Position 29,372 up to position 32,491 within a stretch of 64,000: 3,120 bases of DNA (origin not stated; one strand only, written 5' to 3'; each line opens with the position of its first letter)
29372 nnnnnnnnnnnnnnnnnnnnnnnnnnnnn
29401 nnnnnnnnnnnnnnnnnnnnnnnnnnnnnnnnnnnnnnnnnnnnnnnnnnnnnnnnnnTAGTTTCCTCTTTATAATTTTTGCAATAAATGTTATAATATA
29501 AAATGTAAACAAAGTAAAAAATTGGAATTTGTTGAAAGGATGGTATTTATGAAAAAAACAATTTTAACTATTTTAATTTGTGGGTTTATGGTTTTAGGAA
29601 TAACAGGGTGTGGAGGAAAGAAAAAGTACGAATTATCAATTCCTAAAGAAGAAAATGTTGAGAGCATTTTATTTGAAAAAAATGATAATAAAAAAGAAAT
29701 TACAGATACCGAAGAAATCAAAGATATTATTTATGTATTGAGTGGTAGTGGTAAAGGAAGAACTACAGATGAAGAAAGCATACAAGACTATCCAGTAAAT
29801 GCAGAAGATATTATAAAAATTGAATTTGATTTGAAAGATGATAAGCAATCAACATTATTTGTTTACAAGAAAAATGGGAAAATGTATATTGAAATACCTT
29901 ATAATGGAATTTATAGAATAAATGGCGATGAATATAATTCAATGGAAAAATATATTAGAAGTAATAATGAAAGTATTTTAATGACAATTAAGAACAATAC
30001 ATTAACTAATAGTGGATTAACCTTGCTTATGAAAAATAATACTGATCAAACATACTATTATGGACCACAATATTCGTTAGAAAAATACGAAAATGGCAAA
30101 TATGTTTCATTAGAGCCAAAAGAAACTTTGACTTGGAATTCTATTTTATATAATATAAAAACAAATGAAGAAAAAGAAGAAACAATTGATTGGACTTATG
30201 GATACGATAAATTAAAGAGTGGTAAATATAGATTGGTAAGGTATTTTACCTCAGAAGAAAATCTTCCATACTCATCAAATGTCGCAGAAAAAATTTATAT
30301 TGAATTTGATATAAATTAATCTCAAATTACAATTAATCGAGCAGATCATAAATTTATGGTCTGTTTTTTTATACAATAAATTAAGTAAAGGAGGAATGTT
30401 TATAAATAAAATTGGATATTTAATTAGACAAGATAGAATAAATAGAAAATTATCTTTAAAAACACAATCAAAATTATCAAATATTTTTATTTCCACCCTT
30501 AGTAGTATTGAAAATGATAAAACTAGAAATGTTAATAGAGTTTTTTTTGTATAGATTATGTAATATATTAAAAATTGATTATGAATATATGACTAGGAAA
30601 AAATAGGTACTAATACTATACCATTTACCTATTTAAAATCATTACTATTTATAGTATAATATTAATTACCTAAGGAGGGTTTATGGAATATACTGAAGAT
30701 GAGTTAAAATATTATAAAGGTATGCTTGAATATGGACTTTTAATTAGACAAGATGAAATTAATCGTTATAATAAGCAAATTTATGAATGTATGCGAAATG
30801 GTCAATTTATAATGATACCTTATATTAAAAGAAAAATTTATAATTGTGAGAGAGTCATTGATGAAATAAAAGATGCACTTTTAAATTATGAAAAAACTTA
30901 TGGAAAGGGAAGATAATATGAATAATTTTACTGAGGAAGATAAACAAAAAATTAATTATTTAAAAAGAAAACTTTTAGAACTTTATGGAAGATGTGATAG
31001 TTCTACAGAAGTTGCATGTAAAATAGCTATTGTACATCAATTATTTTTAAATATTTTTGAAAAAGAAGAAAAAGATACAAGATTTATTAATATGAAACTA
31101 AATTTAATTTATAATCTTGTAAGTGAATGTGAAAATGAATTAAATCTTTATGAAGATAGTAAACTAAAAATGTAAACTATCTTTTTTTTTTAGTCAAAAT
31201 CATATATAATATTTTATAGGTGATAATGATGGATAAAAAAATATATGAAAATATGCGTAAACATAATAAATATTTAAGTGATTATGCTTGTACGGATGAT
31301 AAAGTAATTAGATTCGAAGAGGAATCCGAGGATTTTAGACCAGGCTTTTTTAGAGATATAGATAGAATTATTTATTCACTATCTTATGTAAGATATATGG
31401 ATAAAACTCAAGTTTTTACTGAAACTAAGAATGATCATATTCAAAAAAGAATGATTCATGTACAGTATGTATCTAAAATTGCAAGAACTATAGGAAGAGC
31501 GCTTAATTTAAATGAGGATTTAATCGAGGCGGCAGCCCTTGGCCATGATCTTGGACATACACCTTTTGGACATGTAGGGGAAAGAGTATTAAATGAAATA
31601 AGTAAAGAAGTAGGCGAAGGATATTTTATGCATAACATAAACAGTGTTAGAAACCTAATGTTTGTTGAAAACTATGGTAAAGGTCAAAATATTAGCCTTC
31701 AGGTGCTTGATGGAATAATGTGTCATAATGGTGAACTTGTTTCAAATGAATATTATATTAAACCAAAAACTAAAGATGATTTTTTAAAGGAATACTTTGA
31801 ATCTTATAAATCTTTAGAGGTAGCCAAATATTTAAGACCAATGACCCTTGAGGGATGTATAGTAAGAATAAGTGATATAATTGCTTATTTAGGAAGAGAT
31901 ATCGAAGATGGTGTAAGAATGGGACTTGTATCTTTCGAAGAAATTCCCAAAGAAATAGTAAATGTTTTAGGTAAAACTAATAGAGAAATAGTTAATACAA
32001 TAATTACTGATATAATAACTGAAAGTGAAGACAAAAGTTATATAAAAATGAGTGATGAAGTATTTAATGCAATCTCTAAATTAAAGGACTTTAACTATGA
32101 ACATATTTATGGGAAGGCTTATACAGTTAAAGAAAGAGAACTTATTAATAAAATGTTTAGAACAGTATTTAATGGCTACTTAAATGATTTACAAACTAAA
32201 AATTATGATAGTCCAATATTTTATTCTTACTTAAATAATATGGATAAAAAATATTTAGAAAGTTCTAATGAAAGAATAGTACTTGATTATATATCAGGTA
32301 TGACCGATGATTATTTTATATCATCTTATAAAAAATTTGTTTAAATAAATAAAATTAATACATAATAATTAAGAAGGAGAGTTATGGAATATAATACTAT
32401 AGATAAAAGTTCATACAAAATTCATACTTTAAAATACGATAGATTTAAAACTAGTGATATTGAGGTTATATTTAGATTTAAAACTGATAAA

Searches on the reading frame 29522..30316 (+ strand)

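Call 19: search_protein_families(library=pfam, proteins=[window:29522-30316:+], max_evalue=0.01)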
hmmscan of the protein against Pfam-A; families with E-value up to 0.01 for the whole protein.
window:29522-30316:+ (265 aa): 2 families
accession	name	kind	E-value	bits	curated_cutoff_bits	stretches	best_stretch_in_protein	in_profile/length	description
PF20251.4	Big_14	-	3.5e-20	72.4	27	1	149-245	2-95/104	Bacterial Ig-like domain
PF17225.8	DUF5301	-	1.2e-19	71.1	23.1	1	35-132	2-97/97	Domain of unknown function (DUF5300)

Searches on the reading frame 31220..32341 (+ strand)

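Call 19: search_protein_families(library=pfam, proteins=[window:31220-32341:+], max_evalue=0.01)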
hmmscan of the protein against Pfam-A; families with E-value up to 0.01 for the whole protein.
window:31220-32341:+ (374 aa): 2 families
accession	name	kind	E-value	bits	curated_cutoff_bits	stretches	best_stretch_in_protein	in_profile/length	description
PF01966.28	HD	-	9.4e-12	45.7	22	1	78-222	2-114/116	HD domain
PF13286.11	HD_assoc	-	2.9e-11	44.2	22.2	1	275-371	1-90/91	Phosphohydrolase-associated domain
